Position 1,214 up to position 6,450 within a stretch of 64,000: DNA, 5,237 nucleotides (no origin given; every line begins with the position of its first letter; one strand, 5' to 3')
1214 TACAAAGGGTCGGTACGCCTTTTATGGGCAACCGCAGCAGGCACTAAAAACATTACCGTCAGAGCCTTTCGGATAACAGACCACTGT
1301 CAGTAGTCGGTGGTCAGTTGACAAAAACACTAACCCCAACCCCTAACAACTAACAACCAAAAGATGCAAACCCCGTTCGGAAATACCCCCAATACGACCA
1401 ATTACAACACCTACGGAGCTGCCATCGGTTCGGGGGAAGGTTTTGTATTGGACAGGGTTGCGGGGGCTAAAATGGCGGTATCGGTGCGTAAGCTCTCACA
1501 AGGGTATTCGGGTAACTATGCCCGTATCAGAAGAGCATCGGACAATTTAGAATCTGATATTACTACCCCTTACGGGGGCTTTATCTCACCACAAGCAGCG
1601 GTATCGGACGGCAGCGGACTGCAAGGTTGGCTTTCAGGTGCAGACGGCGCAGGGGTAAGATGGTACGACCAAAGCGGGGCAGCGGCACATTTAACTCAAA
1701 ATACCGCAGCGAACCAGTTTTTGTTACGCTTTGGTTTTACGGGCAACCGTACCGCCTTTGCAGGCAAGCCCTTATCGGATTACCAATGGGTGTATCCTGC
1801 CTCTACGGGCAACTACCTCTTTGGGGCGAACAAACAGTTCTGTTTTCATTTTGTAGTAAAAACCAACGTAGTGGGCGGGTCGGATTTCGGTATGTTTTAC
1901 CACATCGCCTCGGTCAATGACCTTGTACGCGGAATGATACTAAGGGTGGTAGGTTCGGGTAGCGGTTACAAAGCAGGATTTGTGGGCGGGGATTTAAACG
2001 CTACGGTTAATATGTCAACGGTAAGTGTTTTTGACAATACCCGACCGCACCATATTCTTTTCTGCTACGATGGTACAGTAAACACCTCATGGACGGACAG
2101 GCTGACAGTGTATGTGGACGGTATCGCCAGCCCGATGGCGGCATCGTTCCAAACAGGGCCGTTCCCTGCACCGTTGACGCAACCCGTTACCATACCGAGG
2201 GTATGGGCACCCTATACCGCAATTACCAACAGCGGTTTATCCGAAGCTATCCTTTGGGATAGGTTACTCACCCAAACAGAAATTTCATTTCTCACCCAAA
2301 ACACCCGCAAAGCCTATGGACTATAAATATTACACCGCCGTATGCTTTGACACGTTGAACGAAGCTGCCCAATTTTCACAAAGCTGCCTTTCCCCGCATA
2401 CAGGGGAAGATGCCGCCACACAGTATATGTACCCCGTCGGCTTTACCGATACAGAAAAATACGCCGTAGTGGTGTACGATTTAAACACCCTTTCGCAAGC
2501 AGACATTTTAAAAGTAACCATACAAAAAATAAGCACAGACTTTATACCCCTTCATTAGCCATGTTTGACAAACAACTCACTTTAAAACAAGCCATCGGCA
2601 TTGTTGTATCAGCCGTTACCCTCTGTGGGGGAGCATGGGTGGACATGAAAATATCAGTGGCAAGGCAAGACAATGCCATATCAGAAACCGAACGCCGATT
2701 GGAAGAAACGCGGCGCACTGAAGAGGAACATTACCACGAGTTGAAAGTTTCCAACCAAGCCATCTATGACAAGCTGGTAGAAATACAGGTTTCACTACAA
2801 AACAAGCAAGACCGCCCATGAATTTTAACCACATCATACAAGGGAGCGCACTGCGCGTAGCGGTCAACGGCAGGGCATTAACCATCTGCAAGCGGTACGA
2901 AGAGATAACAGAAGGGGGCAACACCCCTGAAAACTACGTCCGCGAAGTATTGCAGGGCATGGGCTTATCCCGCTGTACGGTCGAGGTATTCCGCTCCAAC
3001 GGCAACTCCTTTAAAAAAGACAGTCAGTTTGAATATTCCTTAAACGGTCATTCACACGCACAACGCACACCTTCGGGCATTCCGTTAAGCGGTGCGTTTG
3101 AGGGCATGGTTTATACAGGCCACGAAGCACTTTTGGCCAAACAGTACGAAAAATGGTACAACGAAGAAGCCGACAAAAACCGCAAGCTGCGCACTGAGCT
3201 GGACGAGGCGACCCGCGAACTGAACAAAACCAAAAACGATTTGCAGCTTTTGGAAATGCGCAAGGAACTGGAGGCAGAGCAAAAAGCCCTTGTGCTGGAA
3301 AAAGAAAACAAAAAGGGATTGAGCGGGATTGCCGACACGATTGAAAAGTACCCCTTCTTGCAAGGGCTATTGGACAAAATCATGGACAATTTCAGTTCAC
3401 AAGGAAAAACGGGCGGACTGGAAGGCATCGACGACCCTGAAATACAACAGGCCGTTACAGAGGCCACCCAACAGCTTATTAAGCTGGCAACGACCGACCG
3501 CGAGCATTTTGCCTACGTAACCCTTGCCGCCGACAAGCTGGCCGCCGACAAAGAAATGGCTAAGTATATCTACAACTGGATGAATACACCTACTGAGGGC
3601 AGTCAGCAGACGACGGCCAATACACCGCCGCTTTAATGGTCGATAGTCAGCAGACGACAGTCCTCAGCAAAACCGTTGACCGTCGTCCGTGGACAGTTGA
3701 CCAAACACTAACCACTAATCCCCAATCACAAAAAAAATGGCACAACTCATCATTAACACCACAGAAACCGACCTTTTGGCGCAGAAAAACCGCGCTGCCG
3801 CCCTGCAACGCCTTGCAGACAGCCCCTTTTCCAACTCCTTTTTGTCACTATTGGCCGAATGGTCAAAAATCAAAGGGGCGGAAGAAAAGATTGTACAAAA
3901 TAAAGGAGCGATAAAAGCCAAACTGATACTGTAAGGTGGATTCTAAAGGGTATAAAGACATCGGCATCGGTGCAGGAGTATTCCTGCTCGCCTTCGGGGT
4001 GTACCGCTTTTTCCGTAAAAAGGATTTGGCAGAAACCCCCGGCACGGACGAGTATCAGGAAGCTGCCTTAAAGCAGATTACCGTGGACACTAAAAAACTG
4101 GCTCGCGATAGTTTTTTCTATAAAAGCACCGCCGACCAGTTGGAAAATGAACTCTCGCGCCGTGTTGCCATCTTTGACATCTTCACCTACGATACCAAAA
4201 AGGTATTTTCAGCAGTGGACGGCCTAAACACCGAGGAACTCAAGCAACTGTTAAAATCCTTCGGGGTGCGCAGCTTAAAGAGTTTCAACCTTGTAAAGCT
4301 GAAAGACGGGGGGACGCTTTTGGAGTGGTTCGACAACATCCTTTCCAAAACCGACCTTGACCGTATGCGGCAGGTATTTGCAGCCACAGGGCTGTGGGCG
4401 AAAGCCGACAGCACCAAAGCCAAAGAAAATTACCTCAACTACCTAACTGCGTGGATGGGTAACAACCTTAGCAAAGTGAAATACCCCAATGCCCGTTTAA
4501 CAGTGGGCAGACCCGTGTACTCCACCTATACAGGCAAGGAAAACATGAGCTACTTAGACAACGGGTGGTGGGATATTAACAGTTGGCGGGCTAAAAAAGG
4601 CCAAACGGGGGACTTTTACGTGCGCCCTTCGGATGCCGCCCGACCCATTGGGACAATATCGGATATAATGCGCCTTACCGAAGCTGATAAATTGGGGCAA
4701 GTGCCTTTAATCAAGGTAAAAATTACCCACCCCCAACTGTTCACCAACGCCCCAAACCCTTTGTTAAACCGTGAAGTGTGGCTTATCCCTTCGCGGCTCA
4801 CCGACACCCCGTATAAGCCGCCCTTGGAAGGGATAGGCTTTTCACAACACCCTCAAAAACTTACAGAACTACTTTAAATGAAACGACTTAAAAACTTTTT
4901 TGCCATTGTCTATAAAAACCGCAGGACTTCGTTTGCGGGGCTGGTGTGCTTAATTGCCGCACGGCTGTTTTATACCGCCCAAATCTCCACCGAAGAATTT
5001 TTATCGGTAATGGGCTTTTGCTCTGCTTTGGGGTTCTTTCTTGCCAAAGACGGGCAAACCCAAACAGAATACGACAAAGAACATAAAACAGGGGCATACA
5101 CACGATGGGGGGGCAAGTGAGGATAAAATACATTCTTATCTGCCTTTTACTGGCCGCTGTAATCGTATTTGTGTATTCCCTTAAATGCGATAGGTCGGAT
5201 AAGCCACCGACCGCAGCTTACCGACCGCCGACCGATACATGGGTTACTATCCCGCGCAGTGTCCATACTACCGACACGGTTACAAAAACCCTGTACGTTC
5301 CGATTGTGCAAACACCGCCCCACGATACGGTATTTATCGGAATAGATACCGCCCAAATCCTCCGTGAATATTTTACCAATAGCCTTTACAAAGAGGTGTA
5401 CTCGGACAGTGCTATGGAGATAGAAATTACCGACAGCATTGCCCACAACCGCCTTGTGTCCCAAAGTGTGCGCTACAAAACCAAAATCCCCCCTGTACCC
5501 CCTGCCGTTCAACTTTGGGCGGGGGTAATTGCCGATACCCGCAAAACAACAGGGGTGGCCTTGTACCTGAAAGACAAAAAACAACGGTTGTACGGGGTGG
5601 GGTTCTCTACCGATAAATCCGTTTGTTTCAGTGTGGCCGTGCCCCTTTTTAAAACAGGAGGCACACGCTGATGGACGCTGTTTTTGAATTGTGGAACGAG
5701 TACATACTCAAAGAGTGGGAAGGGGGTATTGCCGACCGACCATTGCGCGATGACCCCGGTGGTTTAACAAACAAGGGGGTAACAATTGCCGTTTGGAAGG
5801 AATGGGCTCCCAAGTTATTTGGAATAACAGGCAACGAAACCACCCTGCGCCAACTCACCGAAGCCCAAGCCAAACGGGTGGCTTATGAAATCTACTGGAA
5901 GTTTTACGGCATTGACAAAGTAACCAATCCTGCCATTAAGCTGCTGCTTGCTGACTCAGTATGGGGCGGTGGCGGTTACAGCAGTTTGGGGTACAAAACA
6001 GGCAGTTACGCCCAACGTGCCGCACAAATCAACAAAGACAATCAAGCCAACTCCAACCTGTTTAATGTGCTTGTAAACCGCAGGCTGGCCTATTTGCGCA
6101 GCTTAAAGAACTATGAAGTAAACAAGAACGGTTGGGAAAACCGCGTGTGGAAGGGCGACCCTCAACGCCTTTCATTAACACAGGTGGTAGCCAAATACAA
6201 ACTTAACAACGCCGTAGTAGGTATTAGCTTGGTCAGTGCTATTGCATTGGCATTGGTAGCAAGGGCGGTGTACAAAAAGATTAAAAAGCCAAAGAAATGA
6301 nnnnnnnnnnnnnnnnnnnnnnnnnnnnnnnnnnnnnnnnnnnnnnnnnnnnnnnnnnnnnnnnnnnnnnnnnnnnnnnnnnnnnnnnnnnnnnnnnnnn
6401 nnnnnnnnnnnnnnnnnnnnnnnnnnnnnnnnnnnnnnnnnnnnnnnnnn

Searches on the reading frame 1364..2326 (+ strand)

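Call 33: search_protein_families(library=pfam, proteins=[window:1364-2326:+], max_evalue=0.001)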
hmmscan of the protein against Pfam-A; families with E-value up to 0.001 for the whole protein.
window:1364-2326:+ (320 aa): 2 families
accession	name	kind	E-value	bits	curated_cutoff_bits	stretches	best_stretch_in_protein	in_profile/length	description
PF13385.13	Laminin_G_3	-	8.9e-06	26.4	27.6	1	153-308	14-151/151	Concanavalin A-like lectin/glucanases superfamily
PF09206.18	ArabFuran-catal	-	0.00099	18.7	25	0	40-116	18-88/315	Alpha-L-arabinofuranosidase B, catalytic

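Call 51: search_protein_families(library=phrogs, proteins=[window:1364-2326:+], max_evalue=0.001)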
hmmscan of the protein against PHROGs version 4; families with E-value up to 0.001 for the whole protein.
window:1364-2326:+ (320 aa): 1 family
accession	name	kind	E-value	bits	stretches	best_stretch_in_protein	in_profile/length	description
phrog_10356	-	head and packaging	6.1e-06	25.6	1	27-320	328-624/852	virion structural protein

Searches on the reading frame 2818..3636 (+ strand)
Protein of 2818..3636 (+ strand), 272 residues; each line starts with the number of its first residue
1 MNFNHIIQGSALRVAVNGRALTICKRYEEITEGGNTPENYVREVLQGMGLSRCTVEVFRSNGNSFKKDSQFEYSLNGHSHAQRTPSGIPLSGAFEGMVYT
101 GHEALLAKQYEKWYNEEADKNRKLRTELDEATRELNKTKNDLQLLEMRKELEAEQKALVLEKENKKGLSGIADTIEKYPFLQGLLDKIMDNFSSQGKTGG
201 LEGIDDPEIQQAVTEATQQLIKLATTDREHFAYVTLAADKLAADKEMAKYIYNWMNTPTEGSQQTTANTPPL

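Call 33: search_protein_families(library=pfam, proteins=[window:2818-3636:+], max_evalue=0.001)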
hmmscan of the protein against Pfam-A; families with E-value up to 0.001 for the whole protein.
window:2818-3636:+ (272 aa): 1 family
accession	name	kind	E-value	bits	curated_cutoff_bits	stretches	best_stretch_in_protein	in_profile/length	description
PF15898.10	PRKG1_interact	-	0.00077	20.5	32.4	0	110-166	2-59/101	cGMP-dependent protein kinase interacting domain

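Call 51: search_protein_families(library=phrogs, proteins=[window:2818-3636:+], max_evalue=0.001)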
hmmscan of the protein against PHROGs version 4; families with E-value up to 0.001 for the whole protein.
window:2818-3636:+ (272 aa): 0 families

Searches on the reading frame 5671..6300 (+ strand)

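Call 14: search_protein_families(library=ncbifam, proteins=[window:5671-6300:+], max_evalue=0.01)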
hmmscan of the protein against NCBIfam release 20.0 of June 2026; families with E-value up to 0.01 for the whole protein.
window:5671-6300:+ (209 aa): 1 family
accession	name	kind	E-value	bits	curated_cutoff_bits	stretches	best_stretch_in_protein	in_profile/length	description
NF040573.1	holin_dep_muram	equivalog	8.1e-05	22.5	240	1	16-86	11-80/200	holin-associated N-acetylmuramidase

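Call 33: search_protein_families(library=pfam, proteins=[window:5671-6300:+], max_evalue=0.001)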
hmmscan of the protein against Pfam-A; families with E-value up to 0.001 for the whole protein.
window:5671-6300:+ (209 aa): 1 family
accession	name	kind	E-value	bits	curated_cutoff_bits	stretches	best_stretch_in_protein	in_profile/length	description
PF05838.17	Glyco_hydro_108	-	5.2e-14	53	21.2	1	15-101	6-85/85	Glycosyl hydrolase 108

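Call 51: search_protein_families(library=phrogs, proteins=[window:5671-6300:+], max_evalue=0.001)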
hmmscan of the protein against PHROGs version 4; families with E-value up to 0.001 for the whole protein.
window:5671-6300:+ (209 aa): 1 family
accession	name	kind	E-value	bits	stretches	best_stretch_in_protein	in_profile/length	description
phrog_315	-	lysis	6.2e-14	52.4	1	3-161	333-486/677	endolysin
